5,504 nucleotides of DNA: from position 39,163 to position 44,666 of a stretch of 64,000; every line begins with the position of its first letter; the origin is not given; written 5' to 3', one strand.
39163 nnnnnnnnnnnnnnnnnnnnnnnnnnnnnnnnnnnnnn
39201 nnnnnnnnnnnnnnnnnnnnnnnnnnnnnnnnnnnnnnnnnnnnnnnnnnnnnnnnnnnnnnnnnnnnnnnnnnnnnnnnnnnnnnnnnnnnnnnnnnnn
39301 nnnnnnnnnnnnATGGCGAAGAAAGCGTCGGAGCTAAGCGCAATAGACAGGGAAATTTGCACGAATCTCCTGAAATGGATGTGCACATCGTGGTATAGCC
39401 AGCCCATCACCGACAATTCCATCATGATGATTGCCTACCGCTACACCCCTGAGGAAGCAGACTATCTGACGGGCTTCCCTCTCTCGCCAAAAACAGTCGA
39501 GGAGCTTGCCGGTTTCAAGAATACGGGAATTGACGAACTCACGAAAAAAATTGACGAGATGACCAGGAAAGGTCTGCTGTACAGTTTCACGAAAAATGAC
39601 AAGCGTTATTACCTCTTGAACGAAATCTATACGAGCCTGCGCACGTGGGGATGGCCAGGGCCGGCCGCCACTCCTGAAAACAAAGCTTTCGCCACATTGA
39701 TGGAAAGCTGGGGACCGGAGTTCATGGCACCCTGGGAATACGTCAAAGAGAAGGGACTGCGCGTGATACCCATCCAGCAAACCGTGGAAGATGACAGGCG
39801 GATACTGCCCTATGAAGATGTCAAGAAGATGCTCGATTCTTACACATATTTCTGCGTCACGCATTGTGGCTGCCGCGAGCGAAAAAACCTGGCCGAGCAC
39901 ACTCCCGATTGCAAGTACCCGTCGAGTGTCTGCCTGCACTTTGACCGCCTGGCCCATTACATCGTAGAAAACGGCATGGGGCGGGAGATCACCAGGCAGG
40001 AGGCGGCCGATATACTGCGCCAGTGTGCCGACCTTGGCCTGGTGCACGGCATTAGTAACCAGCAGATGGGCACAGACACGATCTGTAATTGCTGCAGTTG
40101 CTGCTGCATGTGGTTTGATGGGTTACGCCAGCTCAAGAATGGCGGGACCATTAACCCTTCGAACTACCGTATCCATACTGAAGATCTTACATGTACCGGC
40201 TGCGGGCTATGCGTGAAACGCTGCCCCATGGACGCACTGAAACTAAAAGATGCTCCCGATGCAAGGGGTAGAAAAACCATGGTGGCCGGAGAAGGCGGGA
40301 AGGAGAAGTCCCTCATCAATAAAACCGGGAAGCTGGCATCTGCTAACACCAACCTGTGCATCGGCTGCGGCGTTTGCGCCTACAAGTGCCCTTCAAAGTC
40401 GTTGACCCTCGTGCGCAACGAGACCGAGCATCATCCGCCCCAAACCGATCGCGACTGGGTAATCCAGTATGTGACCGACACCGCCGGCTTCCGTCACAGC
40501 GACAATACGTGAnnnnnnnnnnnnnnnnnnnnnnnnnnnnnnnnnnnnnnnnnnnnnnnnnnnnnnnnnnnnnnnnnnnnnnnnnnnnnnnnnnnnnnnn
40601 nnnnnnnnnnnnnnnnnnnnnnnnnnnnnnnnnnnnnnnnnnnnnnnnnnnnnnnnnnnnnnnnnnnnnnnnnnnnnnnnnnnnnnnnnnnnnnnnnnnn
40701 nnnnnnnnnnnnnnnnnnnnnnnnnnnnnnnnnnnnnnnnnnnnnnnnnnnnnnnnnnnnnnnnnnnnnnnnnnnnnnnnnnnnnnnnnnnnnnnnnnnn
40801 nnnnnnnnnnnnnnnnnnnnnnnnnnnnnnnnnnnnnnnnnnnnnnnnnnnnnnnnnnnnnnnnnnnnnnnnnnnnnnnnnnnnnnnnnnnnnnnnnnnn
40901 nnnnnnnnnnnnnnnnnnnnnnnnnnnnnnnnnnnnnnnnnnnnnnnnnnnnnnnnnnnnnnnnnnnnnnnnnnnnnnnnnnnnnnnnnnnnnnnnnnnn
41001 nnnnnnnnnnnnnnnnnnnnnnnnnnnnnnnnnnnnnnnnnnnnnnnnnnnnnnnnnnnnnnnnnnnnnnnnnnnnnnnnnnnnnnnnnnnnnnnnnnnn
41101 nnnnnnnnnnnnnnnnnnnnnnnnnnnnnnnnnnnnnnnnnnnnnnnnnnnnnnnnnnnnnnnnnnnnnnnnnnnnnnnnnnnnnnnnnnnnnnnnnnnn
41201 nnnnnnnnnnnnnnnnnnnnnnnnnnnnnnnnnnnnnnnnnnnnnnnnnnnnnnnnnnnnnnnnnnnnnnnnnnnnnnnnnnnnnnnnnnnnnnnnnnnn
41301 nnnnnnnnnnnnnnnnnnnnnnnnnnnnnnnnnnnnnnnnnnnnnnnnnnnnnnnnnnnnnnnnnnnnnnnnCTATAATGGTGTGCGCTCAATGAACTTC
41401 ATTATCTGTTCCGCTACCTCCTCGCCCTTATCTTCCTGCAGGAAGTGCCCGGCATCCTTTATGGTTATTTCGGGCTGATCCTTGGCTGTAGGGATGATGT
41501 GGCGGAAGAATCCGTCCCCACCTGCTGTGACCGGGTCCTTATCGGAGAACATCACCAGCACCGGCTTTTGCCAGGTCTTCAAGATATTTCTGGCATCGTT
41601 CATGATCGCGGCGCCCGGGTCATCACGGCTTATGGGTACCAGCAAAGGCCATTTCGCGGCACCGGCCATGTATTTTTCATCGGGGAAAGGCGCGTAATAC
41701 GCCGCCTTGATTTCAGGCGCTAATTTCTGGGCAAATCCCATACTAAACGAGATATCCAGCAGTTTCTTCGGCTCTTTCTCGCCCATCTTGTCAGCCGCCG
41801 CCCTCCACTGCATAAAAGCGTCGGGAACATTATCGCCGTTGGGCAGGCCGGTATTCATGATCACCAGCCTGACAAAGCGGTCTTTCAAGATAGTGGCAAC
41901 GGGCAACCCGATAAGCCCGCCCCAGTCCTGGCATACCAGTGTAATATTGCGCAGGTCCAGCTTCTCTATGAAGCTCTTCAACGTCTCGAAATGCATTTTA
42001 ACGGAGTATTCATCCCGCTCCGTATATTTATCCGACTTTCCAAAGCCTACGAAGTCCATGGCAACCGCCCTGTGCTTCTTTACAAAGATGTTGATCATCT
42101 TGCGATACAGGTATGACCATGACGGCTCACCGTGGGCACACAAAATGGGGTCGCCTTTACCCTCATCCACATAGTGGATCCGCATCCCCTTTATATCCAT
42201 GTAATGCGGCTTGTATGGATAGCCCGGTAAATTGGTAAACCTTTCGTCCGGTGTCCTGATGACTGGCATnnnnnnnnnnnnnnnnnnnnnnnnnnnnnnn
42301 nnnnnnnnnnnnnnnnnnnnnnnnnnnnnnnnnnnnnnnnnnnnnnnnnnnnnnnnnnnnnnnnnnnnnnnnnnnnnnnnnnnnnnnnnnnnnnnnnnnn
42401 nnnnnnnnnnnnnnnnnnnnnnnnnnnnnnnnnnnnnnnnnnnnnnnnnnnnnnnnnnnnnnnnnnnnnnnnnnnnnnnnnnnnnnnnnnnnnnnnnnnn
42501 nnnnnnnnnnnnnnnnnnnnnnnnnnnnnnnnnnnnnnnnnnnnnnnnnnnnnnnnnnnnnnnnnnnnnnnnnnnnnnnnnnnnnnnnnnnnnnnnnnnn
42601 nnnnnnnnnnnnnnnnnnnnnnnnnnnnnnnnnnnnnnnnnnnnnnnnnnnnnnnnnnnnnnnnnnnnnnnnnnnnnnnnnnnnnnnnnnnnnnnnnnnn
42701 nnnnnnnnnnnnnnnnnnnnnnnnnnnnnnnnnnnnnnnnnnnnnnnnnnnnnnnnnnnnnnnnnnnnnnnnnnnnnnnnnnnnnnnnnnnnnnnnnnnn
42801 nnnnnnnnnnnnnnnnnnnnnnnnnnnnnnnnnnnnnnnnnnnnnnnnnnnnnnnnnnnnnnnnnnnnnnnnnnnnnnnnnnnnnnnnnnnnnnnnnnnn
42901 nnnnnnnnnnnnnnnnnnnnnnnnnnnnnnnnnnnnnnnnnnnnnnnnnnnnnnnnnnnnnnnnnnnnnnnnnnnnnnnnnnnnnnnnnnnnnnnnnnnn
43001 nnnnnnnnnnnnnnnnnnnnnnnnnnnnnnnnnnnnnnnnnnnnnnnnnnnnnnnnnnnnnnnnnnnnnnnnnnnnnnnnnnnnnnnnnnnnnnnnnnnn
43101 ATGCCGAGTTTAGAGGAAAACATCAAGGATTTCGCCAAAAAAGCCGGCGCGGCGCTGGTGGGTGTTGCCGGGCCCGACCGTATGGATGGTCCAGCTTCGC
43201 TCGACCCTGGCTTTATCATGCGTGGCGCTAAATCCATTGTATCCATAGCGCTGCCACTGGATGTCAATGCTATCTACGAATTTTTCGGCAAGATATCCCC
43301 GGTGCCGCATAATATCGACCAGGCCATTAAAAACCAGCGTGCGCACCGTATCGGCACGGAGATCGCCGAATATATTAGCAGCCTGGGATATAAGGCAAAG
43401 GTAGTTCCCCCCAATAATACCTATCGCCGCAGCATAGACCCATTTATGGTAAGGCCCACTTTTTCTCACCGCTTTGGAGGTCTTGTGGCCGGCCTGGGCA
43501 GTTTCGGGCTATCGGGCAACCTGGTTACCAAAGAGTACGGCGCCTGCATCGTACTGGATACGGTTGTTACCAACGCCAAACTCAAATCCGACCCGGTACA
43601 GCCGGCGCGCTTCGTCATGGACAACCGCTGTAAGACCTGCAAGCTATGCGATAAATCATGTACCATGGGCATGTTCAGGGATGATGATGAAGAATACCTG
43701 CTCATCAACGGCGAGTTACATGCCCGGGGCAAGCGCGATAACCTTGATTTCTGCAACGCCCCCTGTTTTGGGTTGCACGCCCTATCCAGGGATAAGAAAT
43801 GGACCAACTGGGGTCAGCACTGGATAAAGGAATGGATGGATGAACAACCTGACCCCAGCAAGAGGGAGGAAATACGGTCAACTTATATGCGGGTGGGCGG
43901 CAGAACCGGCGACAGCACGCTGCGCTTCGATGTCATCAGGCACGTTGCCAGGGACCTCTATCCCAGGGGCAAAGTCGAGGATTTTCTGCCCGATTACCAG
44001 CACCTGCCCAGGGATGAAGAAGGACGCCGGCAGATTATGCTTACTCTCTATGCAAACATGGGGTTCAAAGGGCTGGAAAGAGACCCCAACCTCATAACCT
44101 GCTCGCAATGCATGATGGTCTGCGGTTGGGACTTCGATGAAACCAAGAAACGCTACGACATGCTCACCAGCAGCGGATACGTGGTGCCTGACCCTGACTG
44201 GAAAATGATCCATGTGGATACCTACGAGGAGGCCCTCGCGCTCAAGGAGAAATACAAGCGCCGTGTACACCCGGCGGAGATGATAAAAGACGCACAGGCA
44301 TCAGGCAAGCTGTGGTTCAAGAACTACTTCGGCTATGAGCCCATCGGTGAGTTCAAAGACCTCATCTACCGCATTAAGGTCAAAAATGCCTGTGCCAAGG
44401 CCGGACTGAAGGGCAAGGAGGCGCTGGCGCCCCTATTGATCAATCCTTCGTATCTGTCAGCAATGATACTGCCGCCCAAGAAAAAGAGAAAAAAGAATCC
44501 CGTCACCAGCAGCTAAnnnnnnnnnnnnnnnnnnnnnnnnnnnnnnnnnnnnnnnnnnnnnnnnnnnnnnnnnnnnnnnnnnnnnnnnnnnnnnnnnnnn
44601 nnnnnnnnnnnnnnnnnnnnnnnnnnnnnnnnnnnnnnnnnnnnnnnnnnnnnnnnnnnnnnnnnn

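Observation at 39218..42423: An identical 18-nt motif is shared by two promoter regions 3 kb apart: a candidate TetR regulon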

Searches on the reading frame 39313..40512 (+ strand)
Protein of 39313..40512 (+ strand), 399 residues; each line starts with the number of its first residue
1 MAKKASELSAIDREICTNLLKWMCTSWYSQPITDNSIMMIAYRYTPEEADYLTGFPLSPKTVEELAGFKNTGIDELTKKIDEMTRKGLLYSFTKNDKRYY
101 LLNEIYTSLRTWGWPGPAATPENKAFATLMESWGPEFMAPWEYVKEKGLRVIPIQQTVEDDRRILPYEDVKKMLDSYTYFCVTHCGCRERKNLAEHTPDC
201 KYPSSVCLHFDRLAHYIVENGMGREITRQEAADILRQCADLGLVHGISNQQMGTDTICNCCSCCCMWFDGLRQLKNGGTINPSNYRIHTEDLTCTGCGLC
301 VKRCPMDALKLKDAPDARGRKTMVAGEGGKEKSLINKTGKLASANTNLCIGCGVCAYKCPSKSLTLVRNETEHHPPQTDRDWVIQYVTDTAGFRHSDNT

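Call 5: search_protein_families(library=pfam, proteins=[window:39313-40512:+])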
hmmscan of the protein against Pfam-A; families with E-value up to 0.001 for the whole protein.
window:39313-40512:+ (399 aa): 10 families
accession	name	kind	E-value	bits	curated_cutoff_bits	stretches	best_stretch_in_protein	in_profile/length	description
PF12838.12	Fer4_7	-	9e-11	42.5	27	1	293-362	1-51/52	4Fe-4S dicluster domain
PF00037.32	Fer4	-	6.9e-09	35.6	21.1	2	294-310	8-24/24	4Fe-4S binding domain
PF13237.11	Fer4_10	-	1.9e-08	34.5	25.5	1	290-360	5-53/53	4Fe-4S dicluster domain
PF13534.11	Fer4_17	-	4.6e-08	33.9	22.2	1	294-361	2-58/61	4Fe-4S dicluster domain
PF13484.11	Fer4_16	-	1.8e-07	32.2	30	1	293-361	1-65/66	4Fe-4S double cluster binding domain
PF13183.11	Fer4_8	-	1.1e-06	29.5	27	1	293-362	4-67/68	4Fe-4S dicluster domain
PF13187.11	Fer4_9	-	1.6e-06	28.5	27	1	294-362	2-50/52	4Fe-4S dicluster domain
PF14697.11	Fer4_21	-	1.4e-05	25.5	35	0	343-374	2-33/59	4Fe-4S dicluster domain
PF12837.12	Fer4_6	-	0.00011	22.4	25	0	345-361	5-21/24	4Fe-4S binding domain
PF12797.12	Fer4_2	-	0.0002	21.6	24.5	0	288-305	4-21/22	4Fe-4S binding domain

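Call 13: search_protein_families(library=ncbifam, proteins=[window:39313-40512:+], max_evalue=0.001)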
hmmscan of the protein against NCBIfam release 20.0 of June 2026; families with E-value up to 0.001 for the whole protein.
window:39313-40512:+ (399 aa): 45 families (the best 25 are shown)
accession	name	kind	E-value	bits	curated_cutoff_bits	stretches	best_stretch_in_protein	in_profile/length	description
TIGR02936.1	fdxN_nitrog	equivalog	1.3e-09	38.1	80.55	1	278-366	7-89/91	ferredoxin III, nif-specific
NF009945.0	PRK13409.1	equivalog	2.1e-09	36.6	469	1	260-318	17-75/592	ribosome biogenesis/translation initiation ATPase RLI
NF042909.1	FMH_DH_FwdF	exception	4.3e-09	35.9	375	1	288-372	11-80/336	tungsten-dependent formylmethanofuran dehydrogenase subunit FwdF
TIGR02179.1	PorD_KorD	subfamily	5.4e-09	36.1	60.05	1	335-369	43-77/78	2-oxoacid:acceptor oxidoreductase, delta subunit, pyruvate/2-ketoisovalerate family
TIGR01971.1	NuoI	subfamily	1.9e-08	33.9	113.05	1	346-374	41-69/121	NADH-quinone oxidoreductase, chain I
NF004537.0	PRK05888.1-3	equivalog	1.1e-07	31.6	163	1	293-368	69-134/204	NADH-quinone oxidoreductase subunit NuoI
TIGR01944.1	rnfB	subfamily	1.2e-07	31.4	68.7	1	293-318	144-169/190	RnfABCDGE type electron transport complex subunit B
NF040612.1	F420_dehyd_FpoI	exception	1.4e-07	31.4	180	1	336-373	31-68/135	F420H2 dehydrogenase subunit FpoI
NF004542.0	PRK05888.2-3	equivalog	3.2e-07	30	248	0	288-323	79-114/203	NADH-quinone oxidoreductase subunit NuoI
NF006221.0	PRK08348.1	subfamily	3.9e-07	29.8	124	0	339-369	37-66/136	NADH-plastoquinone oxidoreductase subunit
NF045874.1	Vhu_polyferre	exception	5.3e-07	28.7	600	1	215-314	253-351/381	F420-non-reducing hydrogenase associated-polyferredoxin VhuB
NF005504.0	PRK07118.1-3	equivalog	8.3e-07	28.6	437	1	228-369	115-241/293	Fe-S cluster domain-containing protein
NF040684.1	PorD_Arch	equivalog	9e-07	28.9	120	1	332-369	47-84/85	pyruvate synthase subunit PorD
NF010590.0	PRK13984.1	equivalog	1.1e-06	27.2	946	0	287-321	44-79/611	putative oxidoreductase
NF041836.1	rnfB_Methano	equivalog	1.7e-06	27.7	445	0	339-373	163-197/265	Rnf electron transport complex subunit RnfB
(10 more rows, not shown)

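Call 44: find_homologous_proteins(query=window:39313-40512:+, max_evalue=1e-10)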
Query window:39313-40512:+ (399 aa): 2389 proteins with E <= 1e-10 among 4756 candidates; the best 120 are listed.
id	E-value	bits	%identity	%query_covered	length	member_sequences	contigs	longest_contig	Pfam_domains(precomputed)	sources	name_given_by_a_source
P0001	7.2e-244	827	85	99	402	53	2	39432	PF14697.12,PF12797.13,PF12837.13,PF00037.33,PF13484.12,PF12838.13,PF13534.12,PF13237.12,PF13183.12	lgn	-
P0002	3.2e-225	766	79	99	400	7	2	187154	PF14697.12,PF12797.13,PF12837.13,PF00037.33,PF13484.12,PF12838.13,PF13534.12,PF13237.12,PF13183.12,PF13187.12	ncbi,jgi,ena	-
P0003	3.2e-220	749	78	99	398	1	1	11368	PF14697.12,PF12837.13,PF00037.33,PF13484.12,PF12838.13,PF13534.12,PF13237.12,PF13187.12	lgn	-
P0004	1.2e-216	737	76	99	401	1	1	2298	PF14697.12,PF12837.13,PF00037.33,PF13484.12,PF12838.13,PF13534.12,PF13237.12,PF13183.12,PF13187.12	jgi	jgi:NAD-dependent dihydropyrimidine dehydrogenase PreA subunit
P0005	5.6e-216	735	75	100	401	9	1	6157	PF14697.12,PF12837.13,PF00037.33,PF13484.12,PF12838.13,PF13534.12,PF13237.12,PF13183.12,PF13187.12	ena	-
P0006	9.9e-202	688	72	99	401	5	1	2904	PF14697.12,PF12797.13,PF12837.13,PF00037.33,PF13484.12,PF12838.13,PF13534.12,PF13237.12,PF13183.12,PF13187.12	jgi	jgi:NAD-dependent dihydropyrimidine dehydrogenase PreA subunit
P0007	1.4e-196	671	71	99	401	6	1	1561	PF00037.33,PF13484.12,PF12838.13,PF13534.12,PF13237.12,PF13183.12,PF13187.12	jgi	jgi:NAD-dependent dihydropyrimidine dehydrogenase PreA subunit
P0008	5.6e-191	653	67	100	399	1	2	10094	PF14697.12,PF00037.33,PF13484.12,PF12838.13,PF13534.12,PF25160.2,PF13237.12,PF13183.12,PF13187.12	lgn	-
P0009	2.8e-190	651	72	91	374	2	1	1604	PF14697.12,PF12837.13,PF00037.33,PF13484.12,PF12838.13,PF13534.12,PF25160.2,PF13237.12,PF13183.12,PF13187.12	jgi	jgi:NAD-dependent dihydropyrimidine dehydrogenase PreA subunit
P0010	1.4e-165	569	60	95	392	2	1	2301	PF12797.13,PF12837.13,PF00037.33,PF13484.12,PF12838.13,PF13534.12,PF13459.12,PF13237.12,PF13183.12,PF13187.12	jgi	jgi:electron transport complex protein RnfB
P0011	1.0e-164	566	60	95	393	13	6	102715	PF12837.13,PF00037.33,PF13484.12,PF12838.13,PF13534.12,PF13459.12,PF13237.12,PF13183.12,PF13187.12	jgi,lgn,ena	jgi:Pyruvate/2-oxoacid:ferredoxin oxidoreductase delta subunit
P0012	5.1e-162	558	60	95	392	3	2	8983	PF12837.13,PF00037.33,PF13484.12,PF12838.13,PF13534.12,PF13237.12,PF13183.12,PF13187.12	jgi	-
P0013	3.5e-160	552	60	95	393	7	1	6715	PF12837.13,PF00037.33,PF13484.12,PF12838.13,PF13534.12,PF13237.12,PF13183.12,PF13187.12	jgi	jgi:Pyruvate/2-oxoacid:ferredoxin oxidoreductase delta subunit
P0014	2.2e-159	549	59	97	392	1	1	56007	PF12797.13,PF12837.13,PF00037.33,PF13484.12,PF12838.13,PF13534.12,PF13237.12,PF13183.12,PF13187.12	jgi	jgi:ferredoxin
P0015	2.8e-158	545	58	99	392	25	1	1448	PF12837.13,PF00037.33,PF13484.12,PF12838.13,PF13534.12,PF13237.12,PF13183.12,PF13187.12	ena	-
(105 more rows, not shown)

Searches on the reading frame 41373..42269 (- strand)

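Call 5: search_protein_families(library=pfam, proteins=[window:41373-42269:-])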
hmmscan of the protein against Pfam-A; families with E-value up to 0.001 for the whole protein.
window:41373-42269:- (298 aa): 3 families
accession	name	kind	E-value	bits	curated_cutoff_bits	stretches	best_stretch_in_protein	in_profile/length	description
PF00561.26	Abhydrolase_1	-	1.9e-20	74.1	25.8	1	41-281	2-244/245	alpha/beta hydrolase fold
PF12697.13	Abhydrolase_6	-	1.9e-13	52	26.3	1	42-287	1-216/217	Alpha/beta hydrolase family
PF12146.15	Hydrolase_4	-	1.1e-05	25.3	27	1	43-257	8-216/239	Serine aminopeptidase, S33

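Call 13: search_protein_families(library=ncbifam, proteins=[window:41373-42269:-], max_evalue=0.001)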
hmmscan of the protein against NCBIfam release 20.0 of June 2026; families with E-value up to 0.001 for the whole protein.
window:41373-42269:- (298 aa): 17 families
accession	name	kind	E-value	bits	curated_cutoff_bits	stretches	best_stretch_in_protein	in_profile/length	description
NF002043.0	PRK00870.1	subfamily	7.4e-108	360.6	265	1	1-296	1-301/302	haloalkane dehalogenase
NF002938.0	PRK03592.1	equivalog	1.2e-47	162.8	241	1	18-295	9-291/298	haloalkane dehalogenase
NF002873.0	PRK03204.1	equivalog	1.1e-33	116.8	466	1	17-291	12-283/286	haloalkane dehalogenase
NF050089.1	i_nPHAscl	equivalog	1.2e-13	50.8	300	1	30-145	8-122/288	intracellular short-chain-length polyhydroxyalkanoate depolymerase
NF045632.1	hydroxlase_HsaD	equivalog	4.5e-12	45.5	400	1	23-141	16-138/290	4,5:9,10-diseco-3-hydroxy-5,9,17-trioxoandrosta-1(10),2-diene-4-oate hydrolase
NF051488.1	bifunc_PcaDC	exception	5.3e-11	42.3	390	1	52-295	26-252/375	bifunctional 3-oxoadipate enol-lactonase/4-carboxymuconolactone decarboxylase PcaDC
NF045945.1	ProImpepLactob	equivalog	9.3e-11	41.7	400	1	33-144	17-134/293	proline iminopeptidase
NF011457.0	PRK14875.1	equivalog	1.6e-10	40.6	307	1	21-160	112-250/372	acetoin dehydrogenase dihydrolipoyllysine-residue acetyltransferase subunit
TIGR02427.1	protocat_pcaD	equivalog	3.6e-10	39.7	255.85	1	54-144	28-116/251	3-oxoadipate enol-lactonase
TIGR03343.1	biphenyl_bphD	equivalog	6.9e-10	38.6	462.15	1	28-141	19-135/282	2-hydroxy-6-oxo-6-phenylhexa-2,4-dienoate hydrolase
NF045948.1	ProImpepThrmp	equivalog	8.2e-09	35.3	500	1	21-142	4-129/291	proline iminopeptidase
TIGR03056.1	bchO_mg_che_rel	equivalog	1.5e-07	30.7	172.55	1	23-143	10-131/278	alpha/beta fold hydrolase BchO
TIGR01250.1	pro_imino_pep_2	subfamily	1.6e-07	31.2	167.65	1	23-131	6-120/288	proline iminopeptidase-family hydrolase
NF004514.1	PRK05855.1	equivalog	2.4e-07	29.7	455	1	36-118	19-102/578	SDR family oxidoreductase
TIGR03695.1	menH_SHCHC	equivalog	3.3e-07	30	208.55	1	41-161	4-127/252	2-succinyl-6-hydroxy-2,4-cyclohexadiene-1-carboxylate synthase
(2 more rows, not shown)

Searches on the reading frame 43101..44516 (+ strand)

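Call 5: search_protein_families(library=pfam, proteins=[window:43101-44516:+])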
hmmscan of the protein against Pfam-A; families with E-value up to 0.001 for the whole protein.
window:43101-44516:+ (471 aa): 0 families

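Call 13: search_protein_families(library=ncbifam, proteins=[window:43101-44516:+], max_evalue=0.001)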
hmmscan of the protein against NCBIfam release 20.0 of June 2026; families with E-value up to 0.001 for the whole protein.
window:43101-44516:+ (471 aa): 2 families
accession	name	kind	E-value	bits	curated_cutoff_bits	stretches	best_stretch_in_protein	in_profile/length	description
TIGR02486.1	RDH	subfamily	4.4e-08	33.3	160.35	1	72-198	114-228/314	reductive dehalogenase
TIGR00276.1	TIGR00276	equivalog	2.1e-05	23.7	200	1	130-192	140-196/337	tRNA epoxyqueuosine(34) reductase QueG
